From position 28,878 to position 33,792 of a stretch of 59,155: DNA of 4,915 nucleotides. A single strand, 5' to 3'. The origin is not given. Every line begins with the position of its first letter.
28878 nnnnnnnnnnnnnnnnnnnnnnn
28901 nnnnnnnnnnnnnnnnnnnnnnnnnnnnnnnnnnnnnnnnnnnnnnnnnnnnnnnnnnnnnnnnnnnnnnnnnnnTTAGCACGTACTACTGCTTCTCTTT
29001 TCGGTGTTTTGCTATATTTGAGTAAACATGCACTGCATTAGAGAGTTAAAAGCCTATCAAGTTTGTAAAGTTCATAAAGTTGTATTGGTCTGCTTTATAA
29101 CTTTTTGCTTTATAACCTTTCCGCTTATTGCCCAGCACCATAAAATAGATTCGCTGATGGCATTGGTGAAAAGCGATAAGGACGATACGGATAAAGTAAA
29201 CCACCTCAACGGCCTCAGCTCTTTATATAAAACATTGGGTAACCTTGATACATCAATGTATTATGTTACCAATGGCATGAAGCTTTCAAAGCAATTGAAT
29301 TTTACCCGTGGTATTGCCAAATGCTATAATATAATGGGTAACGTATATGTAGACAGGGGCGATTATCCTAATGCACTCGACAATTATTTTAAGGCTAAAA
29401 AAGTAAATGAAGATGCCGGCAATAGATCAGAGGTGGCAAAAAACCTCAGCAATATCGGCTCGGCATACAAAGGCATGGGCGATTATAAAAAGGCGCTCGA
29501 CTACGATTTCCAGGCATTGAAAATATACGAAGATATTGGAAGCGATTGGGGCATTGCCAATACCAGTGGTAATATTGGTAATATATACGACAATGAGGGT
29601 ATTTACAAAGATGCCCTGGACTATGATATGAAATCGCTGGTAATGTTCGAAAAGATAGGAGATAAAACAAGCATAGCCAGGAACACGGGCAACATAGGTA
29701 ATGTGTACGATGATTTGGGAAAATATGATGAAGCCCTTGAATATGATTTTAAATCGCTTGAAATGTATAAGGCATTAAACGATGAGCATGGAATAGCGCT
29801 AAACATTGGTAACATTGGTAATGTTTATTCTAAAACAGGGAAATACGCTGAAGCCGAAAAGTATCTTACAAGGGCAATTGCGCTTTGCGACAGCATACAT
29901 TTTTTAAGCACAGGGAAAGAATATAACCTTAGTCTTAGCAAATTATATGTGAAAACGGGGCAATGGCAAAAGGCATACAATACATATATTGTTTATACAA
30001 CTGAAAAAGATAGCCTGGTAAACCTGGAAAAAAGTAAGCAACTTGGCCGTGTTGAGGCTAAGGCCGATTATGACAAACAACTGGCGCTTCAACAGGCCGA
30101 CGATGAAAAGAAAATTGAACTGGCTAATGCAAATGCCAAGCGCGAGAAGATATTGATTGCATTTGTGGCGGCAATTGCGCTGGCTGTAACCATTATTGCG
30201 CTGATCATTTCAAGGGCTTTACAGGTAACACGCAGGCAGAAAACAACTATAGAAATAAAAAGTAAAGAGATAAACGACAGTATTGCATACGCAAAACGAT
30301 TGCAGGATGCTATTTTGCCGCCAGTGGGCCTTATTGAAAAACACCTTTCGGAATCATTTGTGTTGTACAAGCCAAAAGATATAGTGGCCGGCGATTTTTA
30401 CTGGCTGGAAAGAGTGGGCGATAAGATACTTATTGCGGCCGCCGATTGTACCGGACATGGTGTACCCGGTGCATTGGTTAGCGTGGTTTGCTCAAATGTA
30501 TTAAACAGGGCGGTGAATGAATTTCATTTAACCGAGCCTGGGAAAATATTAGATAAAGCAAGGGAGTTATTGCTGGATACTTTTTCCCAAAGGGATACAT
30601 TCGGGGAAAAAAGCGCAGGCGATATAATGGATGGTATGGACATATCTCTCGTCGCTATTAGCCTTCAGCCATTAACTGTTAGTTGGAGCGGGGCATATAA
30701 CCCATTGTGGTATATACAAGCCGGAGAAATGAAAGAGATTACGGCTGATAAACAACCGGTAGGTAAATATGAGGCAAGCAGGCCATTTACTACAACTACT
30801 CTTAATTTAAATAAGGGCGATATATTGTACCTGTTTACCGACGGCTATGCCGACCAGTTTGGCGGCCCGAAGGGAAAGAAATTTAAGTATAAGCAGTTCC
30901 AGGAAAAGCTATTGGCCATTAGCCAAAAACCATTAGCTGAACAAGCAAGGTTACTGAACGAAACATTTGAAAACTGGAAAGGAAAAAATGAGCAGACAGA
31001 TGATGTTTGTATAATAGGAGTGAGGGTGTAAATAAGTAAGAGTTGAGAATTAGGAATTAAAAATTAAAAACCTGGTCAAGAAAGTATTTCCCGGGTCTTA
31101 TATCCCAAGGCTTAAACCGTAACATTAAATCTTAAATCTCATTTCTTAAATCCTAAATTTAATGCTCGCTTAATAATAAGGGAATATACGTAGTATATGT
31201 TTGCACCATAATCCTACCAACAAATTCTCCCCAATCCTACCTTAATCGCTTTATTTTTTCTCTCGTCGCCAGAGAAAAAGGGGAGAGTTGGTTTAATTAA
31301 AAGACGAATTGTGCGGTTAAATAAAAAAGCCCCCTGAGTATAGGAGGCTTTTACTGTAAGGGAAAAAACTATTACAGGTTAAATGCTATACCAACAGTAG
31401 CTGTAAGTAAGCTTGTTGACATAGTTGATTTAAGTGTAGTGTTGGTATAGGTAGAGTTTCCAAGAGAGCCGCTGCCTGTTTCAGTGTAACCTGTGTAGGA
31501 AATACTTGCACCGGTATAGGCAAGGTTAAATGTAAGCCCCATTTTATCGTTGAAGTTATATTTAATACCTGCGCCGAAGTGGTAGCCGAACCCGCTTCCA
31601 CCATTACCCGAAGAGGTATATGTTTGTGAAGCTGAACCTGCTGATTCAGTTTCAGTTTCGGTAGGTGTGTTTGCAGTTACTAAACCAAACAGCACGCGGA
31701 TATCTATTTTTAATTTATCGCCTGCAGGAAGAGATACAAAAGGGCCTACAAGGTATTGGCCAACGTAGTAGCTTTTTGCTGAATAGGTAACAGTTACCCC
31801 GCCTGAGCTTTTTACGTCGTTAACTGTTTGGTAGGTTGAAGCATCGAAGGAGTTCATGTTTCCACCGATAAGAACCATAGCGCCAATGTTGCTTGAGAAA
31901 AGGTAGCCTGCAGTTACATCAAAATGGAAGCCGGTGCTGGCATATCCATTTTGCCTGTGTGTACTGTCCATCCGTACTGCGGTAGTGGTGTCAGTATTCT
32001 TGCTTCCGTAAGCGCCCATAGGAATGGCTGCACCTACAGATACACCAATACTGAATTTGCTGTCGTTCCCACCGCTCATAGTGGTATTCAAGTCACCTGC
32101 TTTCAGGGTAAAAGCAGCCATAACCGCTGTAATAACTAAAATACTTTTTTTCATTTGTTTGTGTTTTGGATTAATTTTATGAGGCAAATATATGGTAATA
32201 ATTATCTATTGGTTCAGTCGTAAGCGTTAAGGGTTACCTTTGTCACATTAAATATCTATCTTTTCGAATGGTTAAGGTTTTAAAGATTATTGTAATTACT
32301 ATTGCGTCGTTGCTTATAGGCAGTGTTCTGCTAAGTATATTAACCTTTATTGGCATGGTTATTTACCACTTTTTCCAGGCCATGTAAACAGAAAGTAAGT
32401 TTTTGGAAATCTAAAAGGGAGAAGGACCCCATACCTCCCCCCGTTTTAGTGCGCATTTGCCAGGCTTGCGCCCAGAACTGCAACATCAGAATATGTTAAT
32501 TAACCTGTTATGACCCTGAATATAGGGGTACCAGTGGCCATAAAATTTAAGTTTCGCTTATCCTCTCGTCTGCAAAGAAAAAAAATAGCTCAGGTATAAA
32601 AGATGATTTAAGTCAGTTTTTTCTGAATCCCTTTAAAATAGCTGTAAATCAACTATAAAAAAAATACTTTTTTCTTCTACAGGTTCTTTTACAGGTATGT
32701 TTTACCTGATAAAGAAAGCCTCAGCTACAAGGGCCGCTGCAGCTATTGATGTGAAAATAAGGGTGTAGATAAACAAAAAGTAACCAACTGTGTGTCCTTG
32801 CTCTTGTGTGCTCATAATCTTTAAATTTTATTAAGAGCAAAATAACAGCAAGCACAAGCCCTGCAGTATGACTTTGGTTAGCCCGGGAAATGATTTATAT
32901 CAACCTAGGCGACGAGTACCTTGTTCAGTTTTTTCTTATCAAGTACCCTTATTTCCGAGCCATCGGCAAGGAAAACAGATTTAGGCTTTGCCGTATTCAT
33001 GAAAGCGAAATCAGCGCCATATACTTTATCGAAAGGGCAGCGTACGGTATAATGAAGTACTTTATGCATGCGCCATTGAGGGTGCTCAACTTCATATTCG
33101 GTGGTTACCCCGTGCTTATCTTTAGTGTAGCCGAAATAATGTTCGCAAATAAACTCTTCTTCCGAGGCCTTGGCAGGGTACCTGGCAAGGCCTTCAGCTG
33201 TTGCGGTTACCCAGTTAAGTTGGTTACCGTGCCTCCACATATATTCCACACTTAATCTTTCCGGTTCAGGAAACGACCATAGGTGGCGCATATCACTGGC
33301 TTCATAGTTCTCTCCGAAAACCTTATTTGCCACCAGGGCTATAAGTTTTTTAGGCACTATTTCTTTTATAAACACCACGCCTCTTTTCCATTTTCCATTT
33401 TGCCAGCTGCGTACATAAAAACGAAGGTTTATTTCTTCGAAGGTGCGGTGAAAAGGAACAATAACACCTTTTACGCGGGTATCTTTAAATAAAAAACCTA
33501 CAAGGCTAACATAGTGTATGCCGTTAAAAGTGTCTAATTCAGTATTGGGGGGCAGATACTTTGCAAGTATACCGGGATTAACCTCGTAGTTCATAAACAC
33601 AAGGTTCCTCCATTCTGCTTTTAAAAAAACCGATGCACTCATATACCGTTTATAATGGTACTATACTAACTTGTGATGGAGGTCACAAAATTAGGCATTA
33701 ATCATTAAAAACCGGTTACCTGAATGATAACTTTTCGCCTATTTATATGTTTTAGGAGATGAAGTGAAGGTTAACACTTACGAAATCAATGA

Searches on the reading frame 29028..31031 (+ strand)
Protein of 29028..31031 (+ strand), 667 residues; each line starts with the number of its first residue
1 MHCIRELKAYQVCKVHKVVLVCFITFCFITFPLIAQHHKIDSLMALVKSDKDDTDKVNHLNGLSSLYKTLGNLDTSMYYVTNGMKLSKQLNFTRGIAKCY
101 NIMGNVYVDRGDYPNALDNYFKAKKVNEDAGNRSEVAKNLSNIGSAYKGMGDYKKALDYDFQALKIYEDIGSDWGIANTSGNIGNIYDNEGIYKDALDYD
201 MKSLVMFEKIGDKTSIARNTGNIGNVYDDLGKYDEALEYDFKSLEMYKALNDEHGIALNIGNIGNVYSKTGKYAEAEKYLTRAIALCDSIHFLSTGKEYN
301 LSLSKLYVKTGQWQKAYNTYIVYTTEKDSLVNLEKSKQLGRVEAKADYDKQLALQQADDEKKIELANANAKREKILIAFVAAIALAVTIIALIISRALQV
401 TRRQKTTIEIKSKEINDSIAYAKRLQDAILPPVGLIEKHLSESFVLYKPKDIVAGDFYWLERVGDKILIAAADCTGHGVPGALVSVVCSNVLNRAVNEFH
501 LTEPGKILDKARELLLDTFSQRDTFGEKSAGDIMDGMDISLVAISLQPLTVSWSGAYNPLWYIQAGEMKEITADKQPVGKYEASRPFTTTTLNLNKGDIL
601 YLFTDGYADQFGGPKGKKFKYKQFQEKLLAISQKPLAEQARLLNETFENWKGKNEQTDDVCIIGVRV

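Call 9: search_protein_families(library=pfam, proteins=[window:29028-31031:+], max_evalue=0.01)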
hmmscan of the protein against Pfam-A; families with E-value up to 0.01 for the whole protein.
window:29028-31031:+ (667 aa): 15 families
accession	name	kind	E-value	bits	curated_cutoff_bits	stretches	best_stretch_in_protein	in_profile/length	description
PF13424.12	TPR_12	-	5.2e-35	119.9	30.1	4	220-287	6-75/77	Tetratricopeptide repeat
PF00515.34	TPR_1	-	1.1e-23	82.4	27.8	4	262-287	6-31/34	Tetratricopeptide repeat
PF13176.12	TPR_7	-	1.1e-23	81.7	27.9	3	261-287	3-29/36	Tetratricopeptide repeat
PF13374.12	TPR_10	-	2.8e-21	75.2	27.5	2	261-287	6-32/42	Tetratricopeptide repeat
PF07228.17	SpoIIE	-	2.7e-19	70.3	25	1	465-667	3-191/192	Stage II sporulation protein E (SpoIIE)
PF07719.23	TPR_2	-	7.7e-17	60.4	27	1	262-287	6-31/34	Tetratricopeptide repeat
PF13181.12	TPR_8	-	9e-11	41.5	25.7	1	262-286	6-30/34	Tetratricopeptide repeat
PF24885.1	TPR_NPHP3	-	2.3e-08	34.2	100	1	213-310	95-196/239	Nephrocystin-3 TPR domain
PF13428.12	TPR_14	-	1.6e-05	25.5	23.5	0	264-287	8-31/44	Tetratricopeptide repeat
PF13414.12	TPR_11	-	6.1e-05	23.1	26.8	1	104-129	1-26/42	TPR repeat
PF13174.12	TPR_6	-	8.5e-05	23.4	26.3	0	263-285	6-28/33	Tetratricopeptide repeat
PF10345.15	Cohesin_load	-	0.00051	19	25.8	1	267-316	69-116/585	Cohesin loading factor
PF10579.15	Rapsyn_N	-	0.0013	19.3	23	0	128-170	34-76/80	Rapsyn N-terminal myristoylation and linker region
PF13431.12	TPR_17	-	0.0018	18.9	24.4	0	261-277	17-33/34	Tetratricopeptide repeat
PF13432.12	TPR_16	-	0.0029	18.5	32.7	0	263-285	3-25/65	Tetratricopeptide repeat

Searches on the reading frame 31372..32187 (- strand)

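Call 11: search_protein_families(library=pfam, proteins=[window:31372-32187:-], max_evalue=0.01)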
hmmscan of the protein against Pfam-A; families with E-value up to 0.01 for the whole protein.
window:31372-32187:- (271 aa): 2 families
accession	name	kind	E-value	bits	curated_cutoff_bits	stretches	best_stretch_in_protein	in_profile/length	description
PF13505.12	OMP_b-brl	-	8.3e-06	26.5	28.7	1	21-243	4-158/175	Outer membrane protein beta-barrel domain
PF13568.12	OMP_b-brl_2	-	4.4e-05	24.1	27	0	184-255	20-83/175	Outer membrane protein beta-barrel domain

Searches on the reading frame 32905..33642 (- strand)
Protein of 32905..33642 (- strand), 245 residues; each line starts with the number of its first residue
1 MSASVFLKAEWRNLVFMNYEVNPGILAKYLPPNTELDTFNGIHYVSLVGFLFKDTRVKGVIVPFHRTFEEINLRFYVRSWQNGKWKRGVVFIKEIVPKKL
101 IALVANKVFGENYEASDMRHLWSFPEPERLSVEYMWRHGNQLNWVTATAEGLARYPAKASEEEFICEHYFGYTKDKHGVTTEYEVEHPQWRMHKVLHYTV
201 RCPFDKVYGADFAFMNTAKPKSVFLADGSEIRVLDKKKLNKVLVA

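Call 11: search_protein_families(library=pfam, proteins=[window:32905-33642:-], max_evalue=0.01)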
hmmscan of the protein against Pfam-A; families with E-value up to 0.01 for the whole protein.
window:32905-33642:- (245 aa): 1 family
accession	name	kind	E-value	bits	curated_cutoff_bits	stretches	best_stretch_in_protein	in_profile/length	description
PF09844.14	DUF2071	-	1.3e-54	185.5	27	1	9-229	2-211/212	Uncharacterized conserved protein (COG2071)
